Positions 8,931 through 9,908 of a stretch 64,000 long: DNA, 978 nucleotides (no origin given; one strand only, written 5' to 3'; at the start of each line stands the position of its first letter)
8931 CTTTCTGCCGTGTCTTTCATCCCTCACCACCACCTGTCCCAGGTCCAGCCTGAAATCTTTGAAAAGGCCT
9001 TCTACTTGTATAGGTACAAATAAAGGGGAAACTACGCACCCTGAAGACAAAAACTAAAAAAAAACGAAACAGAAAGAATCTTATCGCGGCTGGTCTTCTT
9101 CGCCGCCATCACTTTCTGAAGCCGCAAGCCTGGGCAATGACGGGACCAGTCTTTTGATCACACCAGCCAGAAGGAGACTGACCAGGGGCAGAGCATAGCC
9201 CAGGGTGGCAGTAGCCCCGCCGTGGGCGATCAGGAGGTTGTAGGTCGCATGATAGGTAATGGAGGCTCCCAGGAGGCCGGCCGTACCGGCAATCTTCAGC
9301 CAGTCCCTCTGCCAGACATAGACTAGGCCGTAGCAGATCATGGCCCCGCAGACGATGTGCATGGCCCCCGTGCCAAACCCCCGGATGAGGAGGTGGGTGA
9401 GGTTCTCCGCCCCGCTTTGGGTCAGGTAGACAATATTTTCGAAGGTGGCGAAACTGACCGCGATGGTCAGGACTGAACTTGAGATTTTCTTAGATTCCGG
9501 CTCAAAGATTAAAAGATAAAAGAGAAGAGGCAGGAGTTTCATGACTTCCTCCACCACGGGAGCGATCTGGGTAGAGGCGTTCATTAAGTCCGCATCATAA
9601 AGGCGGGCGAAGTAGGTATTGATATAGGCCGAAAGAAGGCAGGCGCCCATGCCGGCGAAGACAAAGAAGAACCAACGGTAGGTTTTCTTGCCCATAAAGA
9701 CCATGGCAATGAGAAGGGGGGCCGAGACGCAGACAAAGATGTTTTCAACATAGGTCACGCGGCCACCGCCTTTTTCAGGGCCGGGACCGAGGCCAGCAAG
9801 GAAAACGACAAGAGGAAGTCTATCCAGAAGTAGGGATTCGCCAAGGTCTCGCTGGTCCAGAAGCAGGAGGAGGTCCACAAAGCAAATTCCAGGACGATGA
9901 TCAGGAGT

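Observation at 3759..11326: ECF sigma / two-TM protein / polytopic protein / PrsW protease module physically coupled to a 1614-aa FG-GAP surface protein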

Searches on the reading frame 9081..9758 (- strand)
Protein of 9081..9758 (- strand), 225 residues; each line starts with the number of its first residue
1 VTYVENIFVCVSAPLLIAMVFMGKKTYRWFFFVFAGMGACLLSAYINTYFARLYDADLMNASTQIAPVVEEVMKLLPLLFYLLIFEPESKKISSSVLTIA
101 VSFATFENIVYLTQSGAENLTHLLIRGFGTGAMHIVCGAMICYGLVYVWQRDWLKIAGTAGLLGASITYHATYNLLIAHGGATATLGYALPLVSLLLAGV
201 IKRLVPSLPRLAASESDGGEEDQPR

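Call 4: search_protein_families(library=pfam, proteins=[window:9081-9758:-], max_evalue=0.1)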
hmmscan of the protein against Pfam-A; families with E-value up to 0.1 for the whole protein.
window:9081-9758:- (225 aa): 2 families
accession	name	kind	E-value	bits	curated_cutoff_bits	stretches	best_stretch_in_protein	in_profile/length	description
PF13367.11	PrsW-protease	-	8.6e-18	65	23.5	1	28-191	6-188/196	PrsW family intramembrane metalloprotease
PF13239.11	2TM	-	0.021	15.3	24.8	1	7-51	19-61/79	2TM domain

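Call 5: search_protein_families(library=ncbifam, proteins=[window:9081-9758:-], max_evalue=0.1)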
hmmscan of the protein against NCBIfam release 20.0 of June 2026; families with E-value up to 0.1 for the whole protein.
window:9081-9758:- (225 aa): 1 family
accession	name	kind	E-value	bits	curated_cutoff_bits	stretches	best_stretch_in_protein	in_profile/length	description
NF033739.1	intramemb_PrsW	equivalog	5.7e-06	26.2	225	1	60-197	64-200/210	glutamic-type intramembrane protease PrsW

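Call 10: find_homologous_proteins(query=window:9081-9758:-)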
Query window:9081-9758:- (225 aa): 1852 proteins with E <= 0.001 among 3598 candidates; the best 120 are listed.
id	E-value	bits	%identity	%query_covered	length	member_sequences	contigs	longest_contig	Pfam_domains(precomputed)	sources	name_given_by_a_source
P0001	7.6e-142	489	60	86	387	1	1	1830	PF13367.12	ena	-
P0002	7.8e-142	488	99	100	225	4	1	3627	PF13367.12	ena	-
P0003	4.5e-121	421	86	99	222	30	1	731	PF13367.12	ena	-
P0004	8.3e-121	420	86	99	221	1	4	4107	PF13367.12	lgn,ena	-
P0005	1.2e-120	419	86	99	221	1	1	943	PF13367.12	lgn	-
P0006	9.2e-116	403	82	99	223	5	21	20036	PF13367.12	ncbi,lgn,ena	-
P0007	8.4e-114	397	83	98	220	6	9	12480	PF13367.12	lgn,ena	-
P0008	1.5e-113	396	82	99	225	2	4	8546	PF13367.12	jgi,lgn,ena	-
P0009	4.0e-113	395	81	98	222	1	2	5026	PF13367.12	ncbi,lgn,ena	-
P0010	4.5e-113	394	82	99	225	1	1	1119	PF13367.12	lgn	-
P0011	7.8e-113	394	80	100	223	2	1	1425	PF13367.12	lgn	-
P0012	3.5e-112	392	81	98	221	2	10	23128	PF13367.12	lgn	-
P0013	6.1e-112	391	79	99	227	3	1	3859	PF13367.12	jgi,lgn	jgi:RsiW-degrading membrane proteinase PrsW (M82 family)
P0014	1.1e-111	390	80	99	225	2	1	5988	PF13367.12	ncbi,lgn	-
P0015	1.7e-111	389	79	100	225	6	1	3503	PF13367.12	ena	-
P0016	1.9e-110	386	79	99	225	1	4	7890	PF13367.12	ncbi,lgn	-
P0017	1.3e-107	377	77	99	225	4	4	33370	PF13367.12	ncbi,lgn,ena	-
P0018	2.0e-107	376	77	99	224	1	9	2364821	PF13367.12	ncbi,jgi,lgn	ncbi:MAG: PrsW family glutamic-type intramembrane protease [Fastidiosipilaceae bacterium]|jgi:RsiW-d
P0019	1.1e-105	370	78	97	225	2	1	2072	PF13367.12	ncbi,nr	ncbi:MAG TPA: PrsW family glutamic-type intramembrane protease [Clostridia bacterium]|nr:PrsW family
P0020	3.5e-104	365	77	97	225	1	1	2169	PF13367.12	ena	-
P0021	4.6e-104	365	90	81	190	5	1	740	PF13367.12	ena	-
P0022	6.1e-103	361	82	91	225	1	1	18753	PF13367.12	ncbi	-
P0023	2.9e-101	356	83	86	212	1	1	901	PF13367.12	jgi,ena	jgi:RsiW-degrading membrane proteinase PrsW (M82 family)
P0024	1.5e-95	337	72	96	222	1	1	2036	PF13367.12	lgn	-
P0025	4.6e-91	323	70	93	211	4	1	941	PF13367.12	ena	-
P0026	1.9e-90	321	70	93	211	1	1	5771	PF13367.12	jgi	jgi:hypothetical protein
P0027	5.8e-90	319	69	93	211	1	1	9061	PF13367.12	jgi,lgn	jgi:RsiW-degrading membrane proteinase PrsW (M82 family)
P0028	1.6e-88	314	69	93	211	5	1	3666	PF13367.12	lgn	-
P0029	1.2e-87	311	71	87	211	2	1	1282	PF13367.12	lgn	-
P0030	2.0e-87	311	67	92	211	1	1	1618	PF13367.12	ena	-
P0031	2.2e-87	311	72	87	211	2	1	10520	PF13367.12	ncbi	-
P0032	2.5e-87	310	53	90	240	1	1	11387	PF13367.12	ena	-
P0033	3.3e-87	310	71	87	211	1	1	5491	PF13367.12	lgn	-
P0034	7.1e-87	309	71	89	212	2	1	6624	PF13367.12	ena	-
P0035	9.3e-87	308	66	92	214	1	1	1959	PF13367.12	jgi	-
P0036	9.7e-87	308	66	92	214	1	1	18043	PF13367.12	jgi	-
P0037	1.0e-86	308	68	93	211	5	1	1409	PF13367.12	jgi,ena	-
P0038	1.1e-86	308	67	93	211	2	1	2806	PF13367.12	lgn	-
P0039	1.1e-86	308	66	93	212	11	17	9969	PF13367.12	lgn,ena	-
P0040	1.3e-86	308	66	92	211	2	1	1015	PF13367.12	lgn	-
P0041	1.3e-86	308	71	87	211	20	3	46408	PF13367.12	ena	-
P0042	1.4e-86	308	66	92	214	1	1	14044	PF13367.12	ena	-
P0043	1.4e-86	308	67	93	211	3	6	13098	PF13367.12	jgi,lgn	jgi:RsiW-degrading membrane proteinase PrsW (M82 family)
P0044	1.9e-86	307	66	92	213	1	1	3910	PF13367.12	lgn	-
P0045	2.0e-86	307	68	93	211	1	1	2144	PF13367.12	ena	-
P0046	2.4e-86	307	66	92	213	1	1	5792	PF13367.12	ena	-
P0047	3.3e-86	307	68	89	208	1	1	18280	PF13367.12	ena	-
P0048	3.5e-86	307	67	92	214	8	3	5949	PF13367.12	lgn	-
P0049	3.9e-86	306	69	91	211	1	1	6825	PF13367.12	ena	-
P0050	3.9e-86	306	68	90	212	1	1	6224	PF13367.12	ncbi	-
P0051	5.6e-86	306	66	92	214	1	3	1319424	PF13367.12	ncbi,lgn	-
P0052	6.0e-86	306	66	92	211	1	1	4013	PF13367.12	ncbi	-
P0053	7.2e-86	306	66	92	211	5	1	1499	PF13367.12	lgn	-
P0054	1.0e-85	305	69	88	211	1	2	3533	PF13367.12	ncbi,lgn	-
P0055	1.2e-85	305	70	87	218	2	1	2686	PF13367.12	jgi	jgi:RsiW-degrading membrane proteinase PrsW (M82 family)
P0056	1.4e-85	305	68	89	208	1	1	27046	PF13367.12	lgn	-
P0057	2.5e-85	304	65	93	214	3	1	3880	PF13367.12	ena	-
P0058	2.6e-85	304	67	93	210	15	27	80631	PF13367.12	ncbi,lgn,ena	-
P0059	3.8e-85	303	70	87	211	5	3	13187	PF13367.12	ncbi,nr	ncbi:MAG: PrsW family intramembrane metalloprotease [Firmicutes bacterium]|nr:PrsW family intramembr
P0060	5.4e-85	303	64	92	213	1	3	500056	PF13367.12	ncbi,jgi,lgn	ncbi:MAG: PrsW family glutamic-type intramembrane protease [Anaerovoracaceae bacterium]|jgi:RsiW-deg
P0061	7.8e-85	302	70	88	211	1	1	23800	PF13367.12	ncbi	-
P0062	1.0e-84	302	64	94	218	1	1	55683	PF13367.12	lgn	-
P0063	1.1e-84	302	65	92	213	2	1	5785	PF13367.12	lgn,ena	-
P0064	1.2e-84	302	64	93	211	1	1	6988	PF13367.12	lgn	-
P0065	1.6e-84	301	66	92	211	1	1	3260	PF13367.12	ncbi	-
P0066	2.7e-84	300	64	92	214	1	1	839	PF13367.12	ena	-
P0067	2.9e-84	300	64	92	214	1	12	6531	PF13367.12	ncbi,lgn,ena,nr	ncbi:MAG TPA: PrsW family glutamic-type intramembrane protease [Clostridia bacterium]|nr:PrsW family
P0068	3.1e-84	300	69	87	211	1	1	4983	PF13367.12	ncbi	-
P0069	3.4e-84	300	65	95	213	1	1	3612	PF13367.12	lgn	-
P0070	4.7e-84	300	63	96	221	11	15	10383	PF13367.12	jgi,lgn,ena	-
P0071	6.2e-84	299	64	95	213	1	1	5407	PF13367.12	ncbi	-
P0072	7.0e-84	299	67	91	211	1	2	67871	PF13367.12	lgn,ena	-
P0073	7.1e-84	299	65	94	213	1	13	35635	PF13367.12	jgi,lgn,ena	-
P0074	9.2e-84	299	63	93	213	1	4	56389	PF13367.12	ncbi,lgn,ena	-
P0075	1.1e-83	298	64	92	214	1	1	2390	PF13367.12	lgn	-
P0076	1.2e-83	298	65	93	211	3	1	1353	PF13367.12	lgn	-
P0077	1.2e-83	298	64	92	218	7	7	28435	PF13367.12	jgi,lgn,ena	-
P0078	1.4e-83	298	67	90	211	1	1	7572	PF13367.12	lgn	-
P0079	1.5e-83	298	65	92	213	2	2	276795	PF13367.12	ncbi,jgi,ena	ncbi:MAG: PrsW family glutamic-type intramembrane protease [Tissierellaceae bacterium]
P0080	1.8e-83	298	66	89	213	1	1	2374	PF13367.12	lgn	-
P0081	2.4e-83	297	65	92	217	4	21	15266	PF13367.12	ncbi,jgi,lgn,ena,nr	ncbi:MAG: PrsW family intramembrane metalloprotease [Clostridiales bacterium]|jgi:RsiW-degrading mem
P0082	1.1e-82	295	64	93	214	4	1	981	PF13367.12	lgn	-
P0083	1.3e-82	295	64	93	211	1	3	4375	PF13367.12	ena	-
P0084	1.4e-82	295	63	93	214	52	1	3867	PF13367.12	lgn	-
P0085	1.5e-82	295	65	89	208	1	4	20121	PF13367.12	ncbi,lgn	-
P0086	1.7e-82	295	61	98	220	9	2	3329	PF13367.12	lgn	-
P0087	3.2e-82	294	69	87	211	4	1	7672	PF13367.12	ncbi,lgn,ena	-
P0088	3.4e-82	294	65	92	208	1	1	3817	PF13367.12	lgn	-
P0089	4.6e-82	293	66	87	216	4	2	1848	PF13367.12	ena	-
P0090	5.3e-82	293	63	93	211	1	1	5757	PF13367.12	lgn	-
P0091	5.6e-82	293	60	96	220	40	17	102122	PF13367.12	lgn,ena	-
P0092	7.8e-82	292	65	93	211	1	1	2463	PF13367.12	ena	-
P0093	8.9e-82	292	66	90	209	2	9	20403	PF13367.12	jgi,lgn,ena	jgi:RsiW-degrading membrane proteinase PrsW (M82 family)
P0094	1.5e-81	291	68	87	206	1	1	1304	PF13367.12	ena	-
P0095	1.5e-81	291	69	84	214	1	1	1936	PF13367.12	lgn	-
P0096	1.7e-81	291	64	90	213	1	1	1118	PF13367.12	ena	-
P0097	1.9e-81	291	60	93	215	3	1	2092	PF13367.12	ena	-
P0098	2.1e-81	291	63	92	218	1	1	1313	PF13367.12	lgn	-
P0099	2.4e-81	291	64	92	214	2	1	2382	PF13367.12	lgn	-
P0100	2.8e-81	291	63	93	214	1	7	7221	PF13367.12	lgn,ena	-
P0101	3.0e-81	290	63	92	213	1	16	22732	PF13367.12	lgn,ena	-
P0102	3.0e-81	290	69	87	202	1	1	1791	PF13367.12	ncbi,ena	-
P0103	3.3e-81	290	62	90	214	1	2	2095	PF13367.12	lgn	-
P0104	5.8e-81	290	62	96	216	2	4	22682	PF13367.12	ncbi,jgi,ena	jgi:RsiW-degrading membrane proteinase PrsW (M82 family)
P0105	5.9e-81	289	62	93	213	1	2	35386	PF13367.12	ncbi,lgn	-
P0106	6.0e-81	289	61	93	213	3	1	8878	PF13367.12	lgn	-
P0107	6.3e-81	289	63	93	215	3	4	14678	PF13367.12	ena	-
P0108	7.9e-81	289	61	95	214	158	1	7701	PF13367.12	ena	-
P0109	7.9e-81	289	60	99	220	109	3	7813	PF13367.12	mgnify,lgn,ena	mgnify:FL=1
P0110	8.1e-81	289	62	93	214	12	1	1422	PF13367.12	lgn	-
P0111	8.6e-81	289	62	93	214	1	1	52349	PF13367.12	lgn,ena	-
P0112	1.4e-80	288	62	93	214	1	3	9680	PF13367.12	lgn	-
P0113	1.5e-80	288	59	99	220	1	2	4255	PF13367.12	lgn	-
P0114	2.2e-80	288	64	95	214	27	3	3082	PF13367.12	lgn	-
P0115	2.3e-80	288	63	92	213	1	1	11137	PF13367.12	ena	-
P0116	2.6e-80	287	60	96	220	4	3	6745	PF13367.12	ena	-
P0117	4.2e-80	287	66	80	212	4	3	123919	PF13367.12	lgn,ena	-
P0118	4.8e-80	287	61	96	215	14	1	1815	PF13367.12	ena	-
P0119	5.1e-80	286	66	80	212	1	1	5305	PF13367.12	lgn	-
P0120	6.4e-80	286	63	95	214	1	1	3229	PF13367.12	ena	-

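Call 12: find_related_loci(query=A1, collection=genome_contigs, flank=10000)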
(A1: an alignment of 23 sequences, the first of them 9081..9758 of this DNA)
Query A1 (225 aa) in genome_contigs; peptide patterns used: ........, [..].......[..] (x = any residue, [..] = any of these).
413 stretches matched a pattern; 330 encode a relative of the query (tblastn E <= 1e-3); the best 80 are kept; 80 distinct loci.
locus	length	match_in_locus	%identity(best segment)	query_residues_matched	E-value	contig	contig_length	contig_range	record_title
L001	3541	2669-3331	80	1-225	2e-121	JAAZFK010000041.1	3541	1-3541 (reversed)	MAG: Clostridiaceae bacterium isolate AS10tlH2TH_208 27645_AS10, whole genome shotgun sequence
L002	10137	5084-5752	83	1-223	1e-117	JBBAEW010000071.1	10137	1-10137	MAG: Saccharofermentanales bacterium isolate SO_2017_LW2_24 scaffold_14352_c1_LW138R_2017, whole genome shotgun sequence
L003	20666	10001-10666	77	1-222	5e-114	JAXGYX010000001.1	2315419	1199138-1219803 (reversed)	MAG: Oscillospiraceae bacterium isolate AnMBR.bin523 bin523_1, whole genome shotgun sequence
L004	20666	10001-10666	80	1-222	2e-112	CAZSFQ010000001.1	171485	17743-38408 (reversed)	MAG TPA_asm: uncultured Mageeibacillus sp. isolate binchicken_co39_636 genome assembly, contig: NODE_94_length_171485_co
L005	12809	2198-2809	82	1-204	1e-103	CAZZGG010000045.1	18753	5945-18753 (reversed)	MAG TPA_asm: uncultured Oscillospiraceae bacterium isolate binchicken_co39_485 genome assembly, contig: NODE_7146_length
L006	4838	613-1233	66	1-207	1e-94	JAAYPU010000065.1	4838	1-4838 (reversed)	MAG: Clostridiales bacterium isolate AS22ysBPME_288 38928_AS22, whole genome shotgun sequence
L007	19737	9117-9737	66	1-207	1e-94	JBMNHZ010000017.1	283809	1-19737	MAG: Lutisporaceae bacterium isolate SBF912LR0HQ0046 contig_46561, whole genome shotgun sequence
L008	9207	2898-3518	66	1-207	1e-94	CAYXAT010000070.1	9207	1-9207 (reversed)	MAG TPA_asm: uncultured Clostridiaceae bacterium isolate binchicken_co39_461 genome assembly, contig: NODE_17374_length_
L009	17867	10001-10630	66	1-210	1e-91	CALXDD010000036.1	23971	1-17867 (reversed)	MAG: uncultured Oscillospiraceae bacterium isolate BRZ_PD__bin97 genome assembly, contig: BRZ_PD__NODE_2812_length_23971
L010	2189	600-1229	68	1-210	1e-93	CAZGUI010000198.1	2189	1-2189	MAG TPA_asm: uncultured Bacteroides sp. isolate binchicken_co157_435 genome assembly, contig: NODE_127959_length_2189_co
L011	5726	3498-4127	63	1-210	3e-89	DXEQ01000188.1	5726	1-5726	MAG TPA_asm: Candidatus Anaerobutyricum stercoripullorum isolate ChiSxjej3B15-1167 ChiSxjej3B15M5__C275347_L5726_SAMN080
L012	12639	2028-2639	64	1-204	4e-89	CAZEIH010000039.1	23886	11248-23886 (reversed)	MAG TPA_asm: uncultured Oscillospiraceae bacterium isolate binchicken_co39_87 genome assembly, contig: NODE_5127_length_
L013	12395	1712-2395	58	1-223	1e-88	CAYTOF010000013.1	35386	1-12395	MAG TPA_asm: uncultured Oscillospiraceae bacterium isolate binchicken_co39_19 genome assembly, contig: NODE_2882_length_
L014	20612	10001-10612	63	1-204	4e-88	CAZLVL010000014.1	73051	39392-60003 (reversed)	MAG TPA_asm: uncultured Clostridiaceae bacterium isolate binchicken_co173_63 genome assembly, contig: NODE_1222_length_7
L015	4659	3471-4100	60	1-210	2e-87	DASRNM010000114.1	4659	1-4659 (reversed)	MAG TPA_asm: Clostridia bacterium isolate SMAG_U10242 k141_869480, whole genome shotgun sequence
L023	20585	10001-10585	70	1-195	3e-86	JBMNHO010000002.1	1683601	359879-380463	MAG: Oscillospiraceae bacterium isolate SBF912LR0HQ0028 contig_41160, whole genome shotgun sequence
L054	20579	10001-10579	61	1-193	1e-80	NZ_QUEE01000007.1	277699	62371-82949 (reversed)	Lachnotalea sp. AF33-28 AF33-28.Scaf7, whole genome shotgun sequence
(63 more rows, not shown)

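Call 48: search_protein_families(library=pfam, proteins=[L054:328-1173:+, L054:1360-2361:+, L054:2697-5033:+, L054:5030-5911:+, L054:6339-8060:+, L054:16988-18064:+, L023:5597-7303:+, L023:4940-5527:+, L023:2285-2992:-, L023:17318-19048:-], max_evalue=0.001)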
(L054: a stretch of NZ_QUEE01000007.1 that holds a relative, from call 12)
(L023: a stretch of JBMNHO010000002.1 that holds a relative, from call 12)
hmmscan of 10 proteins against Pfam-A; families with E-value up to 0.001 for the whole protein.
L054:328-1173:+ (281 aa): 0 families

L054:1360-2361:+ (333 aa): 3 families
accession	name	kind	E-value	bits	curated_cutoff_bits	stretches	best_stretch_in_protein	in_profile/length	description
PF01555.25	N6_N4_Mtase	-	1.1e-52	179.7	26.7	1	27-315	1-220/221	DNA methylase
PF08241.18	Methyltransf_11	-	4.7e-06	27.6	21.2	0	55-79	70-94/95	Methyltransferase domain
PF13649.12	Methyltransf_25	-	0.00011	23.3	27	0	280-321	1-44/97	Methyltransferase domain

L054:2697-5033:+ (778 aa): 3 families
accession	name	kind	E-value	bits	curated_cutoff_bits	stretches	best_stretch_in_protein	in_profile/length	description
PF19044.6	P-loop_TraG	-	2e-20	73.3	25.8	1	432-739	25-345/413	TraG P-loop domain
PF01935.23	DUF87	-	4.1e-09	37.3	23.2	1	441-591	28-169/220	Helicase HerA, central domain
PF12846.13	AAA_10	-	7.2e-09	35.6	27.5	1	436-700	21-293/362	AAA-like domain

L054:5030-5911:+ (293 aa): 1 family
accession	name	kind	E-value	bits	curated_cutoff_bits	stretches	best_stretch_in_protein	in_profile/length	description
PF04203.18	Sortase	-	3.2e-14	53.2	26.6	1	98-269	1-124/125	Sortase domain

L054:6339-8060:+ (573 aa): 1 family
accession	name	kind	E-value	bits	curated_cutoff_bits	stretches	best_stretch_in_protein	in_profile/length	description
PF05257.22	CHAP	-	1.1e-13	51.9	26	1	455-548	4-81/81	CHAP domain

L054:16988-18064:+ (358 aa): 3 families
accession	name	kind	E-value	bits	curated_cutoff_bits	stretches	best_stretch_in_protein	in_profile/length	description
PF13280.12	WYL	-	8.3e-13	48.6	21.8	1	177-251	3-70/70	WYL domain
PF25583.1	WCX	-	9.9e-06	26.3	23.9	1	282-356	4-76/76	WCX domain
PF16902.11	FokI_D3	-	0.00095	19.4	29.2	0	47-100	17-67/69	FokI, D3 domain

L023:5597-7303:+ (568 aa): 4 families
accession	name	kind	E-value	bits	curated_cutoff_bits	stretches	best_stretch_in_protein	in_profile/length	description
PF00005.33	ABC_tran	-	1.4e-40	139.5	25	2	49-215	2-137/137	ABC transporter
PF12848.13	ABC_tran_Xtn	-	2.2e-20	73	25.9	1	254-330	1-77/85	ABC transporter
PF13304.12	AAA_21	-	2.6e-10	41.3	27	0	61-79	2-20/304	AAA domain, putative AbiEii toxin, Type IV TA system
PF02463.25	SMC_N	-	1.4e-07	31.6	40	0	302-541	110-213/220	RecF/RecN/SMC N terminal domain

L023:4940-5527:+ (195 aa): 2 families
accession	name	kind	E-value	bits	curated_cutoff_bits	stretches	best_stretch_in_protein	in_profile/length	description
PF02632.19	BioY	-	1.5e-37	129.1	25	1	39-185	2-139/140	BioY family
PF12822.12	ECF_trnsprt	-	1e-05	26.1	30.7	1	16-179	1-163/169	ECF transporter, substrate-specific component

L023:2285-2992:- (235 aa): 1 family
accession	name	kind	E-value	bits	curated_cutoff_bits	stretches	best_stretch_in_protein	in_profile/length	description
PF02086.21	MethyltransfD12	-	2.2e-13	51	22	1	89-179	150-250/253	D12 class N6 adenine-specific DNA methyltransferase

L023:17318-19048:- (576 aa): 3 families
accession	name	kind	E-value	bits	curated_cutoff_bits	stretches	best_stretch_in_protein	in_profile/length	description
PF02690.20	Na_Pi_cotrans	-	2.5e-52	177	29.1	2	48-183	1-136/137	Na+/Pi-cotransporter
PF01895.24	PhoU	-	3.3e-29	101.5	23.5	2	382-468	1-88/89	PhoU domain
PF01865.21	PhoU_div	-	1e-09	38.5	24.4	1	374-474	118-213/214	Protein of unknown function DUF47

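Call 53: search_dna_similar(query=window:9081-9758:-, collection=plasmids, mode=protein, max_evalue=1e-20, max_rows=15)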
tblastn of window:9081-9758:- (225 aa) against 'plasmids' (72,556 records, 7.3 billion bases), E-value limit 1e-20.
No match.

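Call 54: search_dna_similar(query=window:9081-9758:-, collection=phages, mode=protein, max_evalue=1e-10, max_rows=10)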
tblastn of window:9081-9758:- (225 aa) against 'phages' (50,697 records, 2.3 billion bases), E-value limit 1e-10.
Records with a match: 2; places in all: 2; records where one place covers at least 80% of the query: 2.
Best place of each record, by identity: <60% 2.
By first word of the organism name: Bacteriophage 2.
By host as written in the record: - 2.
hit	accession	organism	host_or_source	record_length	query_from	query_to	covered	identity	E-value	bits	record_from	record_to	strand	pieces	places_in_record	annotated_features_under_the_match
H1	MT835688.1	Bacteriophage sp.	human fecal samples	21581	1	193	86%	59.1%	2e-69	235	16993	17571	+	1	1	record has no annotation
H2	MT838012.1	Bacteriophage sp.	human fecal samples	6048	1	193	86%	59.1%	5e-68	231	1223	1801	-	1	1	record has no annotation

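Call 88: get_annotated_region(hit=H1, flank=17000)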
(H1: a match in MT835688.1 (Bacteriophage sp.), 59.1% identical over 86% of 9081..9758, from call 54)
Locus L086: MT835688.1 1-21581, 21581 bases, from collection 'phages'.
description: UNVERIFIED: Bacteriophage sp. clone scaffold_453 genomic sequence.
organism: Bacteriophage sp. (NCBI taxid 38018)
taxonomy: Viruses
host: -; source: human fecal samples; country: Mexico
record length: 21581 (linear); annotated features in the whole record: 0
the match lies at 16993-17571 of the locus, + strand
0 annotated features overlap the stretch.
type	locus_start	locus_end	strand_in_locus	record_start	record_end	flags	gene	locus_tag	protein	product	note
